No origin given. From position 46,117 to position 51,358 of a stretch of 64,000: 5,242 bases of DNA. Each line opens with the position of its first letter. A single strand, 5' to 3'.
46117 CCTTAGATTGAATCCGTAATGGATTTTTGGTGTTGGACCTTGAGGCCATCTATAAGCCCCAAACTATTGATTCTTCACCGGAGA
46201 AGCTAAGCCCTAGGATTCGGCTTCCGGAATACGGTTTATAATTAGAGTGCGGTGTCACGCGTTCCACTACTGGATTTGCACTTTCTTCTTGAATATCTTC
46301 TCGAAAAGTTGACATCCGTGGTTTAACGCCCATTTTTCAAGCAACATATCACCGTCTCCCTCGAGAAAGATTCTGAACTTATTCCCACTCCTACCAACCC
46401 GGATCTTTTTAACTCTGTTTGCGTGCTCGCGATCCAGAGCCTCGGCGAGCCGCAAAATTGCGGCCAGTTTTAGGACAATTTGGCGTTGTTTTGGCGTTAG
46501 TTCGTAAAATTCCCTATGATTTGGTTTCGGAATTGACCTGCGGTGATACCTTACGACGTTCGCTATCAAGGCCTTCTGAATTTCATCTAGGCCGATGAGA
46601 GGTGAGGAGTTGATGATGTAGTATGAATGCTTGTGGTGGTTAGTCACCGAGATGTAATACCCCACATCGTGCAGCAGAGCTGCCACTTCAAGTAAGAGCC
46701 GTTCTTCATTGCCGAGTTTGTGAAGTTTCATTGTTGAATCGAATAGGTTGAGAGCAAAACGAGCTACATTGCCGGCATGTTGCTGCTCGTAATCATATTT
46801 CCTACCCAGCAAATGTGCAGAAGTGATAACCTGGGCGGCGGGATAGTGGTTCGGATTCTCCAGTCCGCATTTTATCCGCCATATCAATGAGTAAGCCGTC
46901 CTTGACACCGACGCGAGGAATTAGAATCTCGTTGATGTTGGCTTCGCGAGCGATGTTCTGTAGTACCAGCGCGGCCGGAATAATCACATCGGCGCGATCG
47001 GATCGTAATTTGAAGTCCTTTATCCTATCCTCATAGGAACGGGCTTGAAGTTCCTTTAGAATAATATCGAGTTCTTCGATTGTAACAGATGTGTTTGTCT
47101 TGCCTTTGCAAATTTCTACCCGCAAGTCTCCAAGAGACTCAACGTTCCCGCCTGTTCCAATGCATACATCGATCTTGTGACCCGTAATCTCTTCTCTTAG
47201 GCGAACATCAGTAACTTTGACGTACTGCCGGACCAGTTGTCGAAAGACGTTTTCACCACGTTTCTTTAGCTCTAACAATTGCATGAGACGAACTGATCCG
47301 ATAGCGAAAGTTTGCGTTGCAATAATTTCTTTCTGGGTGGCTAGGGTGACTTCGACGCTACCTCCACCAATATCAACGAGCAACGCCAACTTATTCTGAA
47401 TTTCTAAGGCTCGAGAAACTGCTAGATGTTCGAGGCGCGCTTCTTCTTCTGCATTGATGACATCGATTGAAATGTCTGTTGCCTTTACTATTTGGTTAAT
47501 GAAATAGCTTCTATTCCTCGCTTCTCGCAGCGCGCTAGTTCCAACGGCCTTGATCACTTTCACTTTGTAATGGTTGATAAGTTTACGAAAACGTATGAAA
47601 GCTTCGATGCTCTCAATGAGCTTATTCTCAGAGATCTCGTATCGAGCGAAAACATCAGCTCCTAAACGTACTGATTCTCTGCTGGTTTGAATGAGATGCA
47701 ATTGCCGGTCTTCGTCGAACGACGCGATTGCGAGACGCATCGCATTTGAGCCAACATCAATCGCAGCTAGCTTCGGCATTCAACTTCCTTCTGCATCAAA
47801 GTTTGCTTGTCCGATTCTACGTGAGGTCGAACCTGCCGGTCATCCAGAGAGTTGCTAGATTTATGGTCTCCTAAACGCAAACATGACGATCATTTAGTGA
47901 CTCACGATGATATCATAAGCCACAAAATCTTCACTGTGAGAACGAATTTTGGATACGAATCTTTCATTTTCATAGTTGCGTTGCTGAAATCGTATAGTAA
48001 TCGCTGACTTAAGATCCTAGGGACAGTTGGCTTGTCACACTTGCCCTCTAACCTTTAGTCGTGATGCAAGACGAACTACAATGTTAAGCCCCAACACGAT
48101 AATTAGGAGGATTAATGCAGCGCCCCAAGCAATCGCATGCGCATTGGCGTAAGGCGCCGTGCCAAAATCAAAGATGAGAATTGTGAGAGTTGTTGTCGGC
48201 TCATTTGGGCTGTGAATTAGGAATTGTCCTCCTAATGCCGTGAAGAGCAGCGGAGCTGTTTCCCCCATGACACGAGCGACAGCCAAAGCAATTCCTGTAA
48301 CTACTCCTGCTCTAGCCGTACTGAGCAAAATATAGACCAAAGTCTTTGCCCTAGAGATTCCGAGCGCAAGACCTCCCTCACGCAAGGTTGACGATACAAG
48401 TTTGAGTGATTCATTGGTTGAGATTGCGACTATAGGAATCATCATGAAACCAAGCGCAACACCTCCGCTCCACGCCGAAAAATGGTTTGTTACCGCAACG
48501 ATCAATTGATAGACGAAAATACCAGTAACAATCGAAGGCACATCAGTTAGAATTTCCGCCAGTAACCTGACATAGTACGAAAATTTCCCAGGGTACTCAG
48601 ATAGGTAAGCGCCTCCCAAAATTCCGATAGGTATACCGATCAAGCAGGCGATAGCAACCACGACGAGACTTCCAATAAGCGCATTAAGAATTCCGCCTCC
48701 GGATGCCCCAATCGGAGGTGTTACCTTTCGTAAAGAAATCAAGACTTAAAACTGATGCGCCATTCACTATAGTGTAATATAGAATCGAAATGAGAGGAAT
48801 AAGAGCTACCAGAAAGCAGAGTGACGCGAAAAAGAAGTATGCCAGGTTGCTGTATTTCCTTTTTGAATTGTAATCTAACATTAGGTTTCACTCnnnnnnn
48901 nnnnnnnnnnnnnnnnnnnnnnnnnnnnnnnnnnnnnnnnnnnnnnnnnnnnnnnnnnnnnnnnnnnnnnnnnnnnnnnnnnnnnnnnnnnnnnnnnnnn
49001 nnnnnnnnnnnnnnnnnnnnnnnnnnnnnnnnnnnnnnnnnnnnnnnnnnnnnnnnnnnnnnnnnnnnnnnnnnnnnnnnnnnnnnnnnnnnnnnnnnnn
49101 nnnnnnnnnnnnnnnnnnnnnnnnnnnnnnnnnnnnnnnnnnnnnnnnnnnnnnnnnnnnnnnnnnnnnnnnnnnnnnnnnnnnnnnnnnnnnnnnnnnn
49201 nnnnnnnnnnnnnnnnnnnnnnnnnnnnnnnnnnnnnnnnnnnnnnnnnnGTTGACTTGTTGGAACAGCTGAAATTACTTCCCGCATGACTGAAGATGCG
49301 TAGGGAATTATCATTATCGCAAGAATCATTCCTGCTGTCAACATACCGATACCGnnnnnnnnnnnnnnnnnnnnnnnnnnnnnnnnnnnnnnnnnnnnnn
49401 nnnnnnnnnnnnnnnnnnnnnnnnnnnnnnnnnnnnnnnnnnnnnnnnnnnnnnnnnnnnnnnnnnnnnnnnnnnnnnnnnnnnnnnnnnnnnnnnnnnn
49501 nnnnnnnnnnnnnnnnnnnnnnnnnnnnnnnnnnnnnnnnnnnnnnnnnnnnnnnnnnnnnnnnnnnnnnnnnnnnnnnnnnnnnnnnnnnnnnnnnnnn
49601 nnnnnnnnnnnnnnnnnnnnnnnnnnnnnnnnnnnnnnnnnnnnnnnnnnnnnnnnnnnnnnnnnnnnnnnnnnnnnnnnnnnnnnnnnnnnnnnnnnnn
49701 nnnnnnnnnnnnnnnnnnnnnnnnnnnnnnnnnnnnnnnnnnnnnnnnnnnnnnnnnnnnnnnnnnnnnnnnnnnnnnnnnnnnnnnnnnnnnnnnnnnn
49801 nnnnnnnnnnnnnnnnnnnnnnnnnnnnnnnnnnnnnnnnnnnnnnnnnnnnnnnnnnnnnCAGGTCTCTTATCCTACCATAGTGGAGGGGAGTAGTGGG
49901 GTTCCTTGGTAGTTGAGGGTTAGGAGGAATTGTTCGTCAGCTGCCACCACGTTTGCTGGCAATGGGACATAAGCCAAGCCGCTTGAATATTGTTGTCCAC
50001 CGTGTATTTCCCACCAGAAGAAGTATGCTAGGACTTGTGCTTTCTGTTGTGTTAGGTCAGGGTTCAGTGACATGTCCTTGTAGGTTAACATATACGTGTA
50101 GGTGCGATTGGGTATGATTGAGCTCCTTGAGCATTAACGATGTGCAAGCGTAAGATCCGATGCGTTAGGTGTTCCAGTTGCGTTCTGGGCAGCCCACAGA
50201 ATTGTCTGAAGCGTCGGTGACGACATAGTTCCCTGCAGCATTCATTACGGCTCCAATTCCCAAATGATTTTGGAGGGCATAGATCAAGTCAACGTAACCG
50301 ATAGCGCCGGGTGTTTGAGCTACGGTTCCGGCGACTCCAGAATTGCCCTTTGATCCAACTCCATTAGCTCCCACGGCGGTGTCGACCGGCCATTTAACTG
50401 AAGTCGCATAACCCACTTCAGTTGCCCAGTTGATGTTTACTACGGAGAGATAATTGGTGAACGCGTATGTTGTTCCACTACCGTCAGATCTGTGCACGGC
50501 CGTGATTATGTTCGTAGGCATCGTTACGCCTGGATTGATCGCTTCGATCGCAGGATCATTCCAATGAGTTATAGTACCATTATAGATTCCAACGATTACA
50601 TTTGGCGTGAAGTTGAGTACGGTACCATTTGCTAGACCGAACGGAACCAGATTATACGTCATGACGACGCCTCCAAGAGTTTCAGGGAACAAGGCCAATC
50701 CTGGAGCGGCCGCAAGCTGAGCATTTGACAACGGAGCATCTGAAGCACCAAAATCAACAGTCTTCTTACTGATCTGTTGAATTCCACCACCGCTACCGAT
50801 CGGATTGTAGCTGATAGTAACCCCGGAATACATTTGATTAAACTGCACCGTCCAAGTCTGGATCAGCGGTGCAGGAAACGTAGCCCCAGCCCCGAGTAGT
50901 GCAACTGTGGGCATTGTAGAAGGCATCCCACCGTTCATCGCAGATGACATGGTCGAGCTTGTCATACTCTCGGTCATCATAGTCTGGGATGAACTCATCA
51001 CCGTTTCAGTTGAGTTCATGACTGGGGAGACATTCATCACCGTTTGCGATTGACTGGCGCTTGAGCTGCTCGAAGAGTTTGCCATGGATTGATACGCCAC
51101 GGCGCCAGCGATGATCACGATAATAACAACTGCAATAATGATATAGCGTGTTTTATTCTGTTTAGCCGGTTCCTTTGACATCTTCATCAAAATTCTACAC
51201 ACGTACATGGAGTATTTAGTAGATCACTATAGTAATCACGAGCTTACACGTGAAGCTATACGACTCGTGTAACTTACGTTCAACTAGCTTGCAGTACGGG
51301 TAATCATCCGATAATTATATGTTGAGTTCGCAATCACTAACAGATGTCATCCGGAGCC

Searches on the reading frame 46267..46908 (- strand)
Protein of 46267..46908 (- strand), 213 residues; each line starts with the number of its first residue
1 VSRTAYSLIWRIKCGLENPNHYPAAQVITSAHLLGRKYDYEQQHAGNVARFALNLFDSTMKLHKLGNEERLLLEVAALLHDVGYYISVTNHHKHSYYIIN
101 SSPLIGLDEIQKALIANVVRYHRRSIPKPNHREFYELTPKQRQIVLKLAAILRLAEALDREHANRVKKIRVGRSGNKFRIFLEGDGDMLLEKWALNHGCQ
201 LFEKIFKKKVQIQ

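Call 3: search_protein_families(library=pfam, proteins=[window:46267-46908:-], max_evalue=0.01)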
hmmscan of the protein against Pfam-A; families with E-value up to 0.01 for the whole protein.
window:46267-46908:- (213 aa): 5 families
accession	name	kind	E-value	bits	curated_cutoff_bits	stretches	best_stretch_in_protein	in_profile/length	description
PF21447.3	Ppx-GppA_III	-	2.6e-35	122.3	27.3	1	30-183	5-157/177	Ppx/GppA phosphatase, domain III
PF01966.28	HD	-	7.5e-09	36.3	22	1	44-160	4-115/116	HD domain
PF24391.1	HD-CE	-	2.9e-06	27.6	27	1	65-159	31-186/263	HD-CE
PF11741.13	AMIN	-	0.0033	17.9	20.5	1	154-192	47-86/101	AMIN domain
PF21697.3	Ppx_C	-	0.0088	16.6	27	0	43-177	17-151/187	Exopolyphosphatase, C-terminal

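Call 4: search_protein_families(library=ncbifam, proteins=[window:46267-46908:-], max_evalue=0.01)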
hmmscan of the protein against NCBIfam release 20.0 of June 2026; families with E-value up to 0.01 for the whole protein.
window:46267-46908:- (213 aa): 3 families
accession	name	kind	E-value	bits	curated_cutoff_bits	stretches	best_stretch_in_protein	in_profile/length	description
NF008108.0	PRK10854.1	equivalog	7.2e-14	50.9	864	1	30-161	318-448/513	exopolyphosphatase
NF008260.0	PRK11031.1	equivalog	7.5e-14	51.6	624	1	34-184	316-464/496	guanosine-5'-triphosphate,3'-diphosphate diphosphatase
TIGR00277.1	HDIG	domain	0.00028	20.7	27.6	1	43-87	7-44/84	HDIG domain-containing metalloprotein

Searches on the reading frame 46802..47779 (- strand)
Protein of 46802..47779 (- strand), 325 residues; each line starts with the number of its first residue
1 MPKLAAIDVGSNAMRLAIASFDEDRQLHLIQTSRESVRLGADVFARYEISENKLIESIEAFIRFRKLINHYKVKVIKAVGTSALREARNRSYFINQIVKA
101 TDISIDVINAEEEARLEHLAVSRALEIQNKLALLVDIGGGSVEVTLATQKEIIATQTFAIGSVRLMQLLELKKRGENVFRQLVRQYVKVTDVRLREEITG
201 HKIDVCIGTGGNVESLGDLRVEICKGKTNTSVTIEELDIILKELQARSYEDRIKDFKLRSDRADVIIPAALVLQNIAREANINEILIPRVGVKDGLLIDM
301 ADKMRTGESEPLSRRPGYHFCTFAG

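Call 3: search_protein_families(library=pfam, proteins=[window:46802-47779:-], max_evalue=0.01)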
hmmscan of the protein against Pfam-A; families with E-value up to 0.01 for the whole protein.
window:46802-47779:- (325 aa): 2 families
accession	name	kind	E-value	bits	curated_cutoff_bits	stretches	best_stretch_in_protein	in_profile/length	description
PF02541.22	Ppx-GppA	-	2.1e-38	132.8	27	1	24-303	7-284/285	Ppx/GppA phosphatase family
PF14450.12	FtsA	-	0.0041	17.9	31.8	0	134-162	2-30/127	Cell division protein FtsA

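Call 4: search_protein_families(library=ncbifam, proteins=[window:46802-47779:-], max_evalue=0.01)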
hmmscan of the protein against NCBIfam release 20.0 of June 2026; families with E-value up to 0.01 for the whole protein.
window:46802-47779:- (325 aa): 5 families
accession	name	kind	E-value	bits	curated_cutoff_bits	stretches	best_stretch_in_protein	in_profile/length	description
TIGR03706.1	exo_poly_only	exception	2.9e-64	217.2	307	1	4-301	2-299/300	exopolyphosphatase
NF008108.0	PRK10854.1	equivalog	2e-23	82.4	864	1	3-306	12-311/513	exopolyphosphatase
NF008260.0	PRK11031.1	equivalog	2e-19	70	624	1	4-305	8-304/496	guanosine-5'-triphosphate,3'-diphosphate diphosphatase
TIGR01174.1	ftsA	equivalog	0.0029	16.8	175.85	0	131-165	197-231/371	cell division protein FtsA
NF011660.0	PRK15080.1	equivalog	0.0093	15.2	182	0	94-163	113-174/277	ethanolamine utilization protein EutJ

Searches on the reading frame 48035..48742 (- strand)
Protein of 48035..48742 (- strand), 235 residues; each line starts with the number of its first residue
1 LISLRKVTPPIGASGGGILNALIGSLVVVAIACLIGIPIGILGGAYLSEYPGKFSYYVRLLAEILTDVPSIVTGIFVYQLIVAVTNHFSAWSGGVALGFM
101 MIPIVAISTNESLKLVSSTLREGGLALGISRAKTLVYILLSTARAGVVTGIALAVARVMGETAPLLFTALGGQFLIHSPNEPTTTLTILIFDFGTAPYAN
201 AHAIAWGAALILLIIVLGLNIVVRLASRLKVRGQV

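Call 8: search_protein_families(library=pfam, proteins=[window:48035-48742:-], max_evalue=0.001)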
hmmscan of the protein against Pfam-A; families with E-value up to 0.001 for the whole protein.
window:48035-48742:- (235 aa): 1 family
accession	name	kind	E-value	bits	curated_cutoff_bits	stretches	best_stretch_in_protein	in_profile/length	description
PF00528.27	BPD_transp_1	-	2.4e-13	50.7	26.4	1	36-226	1-178/184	Binding-protein-dependent transport system inner membrane component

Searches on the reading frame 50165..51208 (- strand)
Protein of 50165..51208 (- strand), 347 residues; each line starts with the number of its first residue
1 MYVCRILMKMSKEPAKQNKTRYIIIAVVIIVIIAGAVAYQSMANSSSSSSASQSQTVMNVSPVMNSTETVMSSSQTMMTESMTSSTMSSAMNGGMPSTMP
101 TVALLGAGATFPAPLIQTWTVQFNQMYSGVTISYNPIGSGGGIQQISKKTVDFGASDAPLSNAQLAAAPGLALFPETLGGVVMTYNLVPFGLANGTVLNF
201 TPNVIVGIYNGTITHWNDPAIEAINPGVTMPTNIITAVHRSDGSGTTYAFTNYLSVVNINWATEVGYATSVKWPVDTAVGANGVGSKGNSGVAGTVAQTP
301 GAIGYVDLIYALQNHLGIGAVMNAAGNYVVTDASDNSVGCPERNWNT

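Call 8: search_protein_families(library=pfam, proteins=[window:50165-51208:-], max_evalue=0.001)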
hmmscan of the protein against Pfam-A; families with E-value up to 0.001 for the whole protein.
window:50165-51208:- (347 aa): 3 families
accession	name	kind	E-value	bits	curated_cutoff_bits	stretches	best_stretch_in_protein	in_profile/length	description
PF12849.12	PBP_like_2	-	3.4e-31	109.4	27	1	100-326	6-201/267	PBP superfamily domain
PF01547.30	SBP_bac_1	-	2.9e-11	44.3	26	1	107-316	6-205/307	Bacterial extracellular solute-binding protein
PF12727.12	PBP_like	-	0.00013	21.6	27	0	122-162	3-43/193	PBP superfamily domain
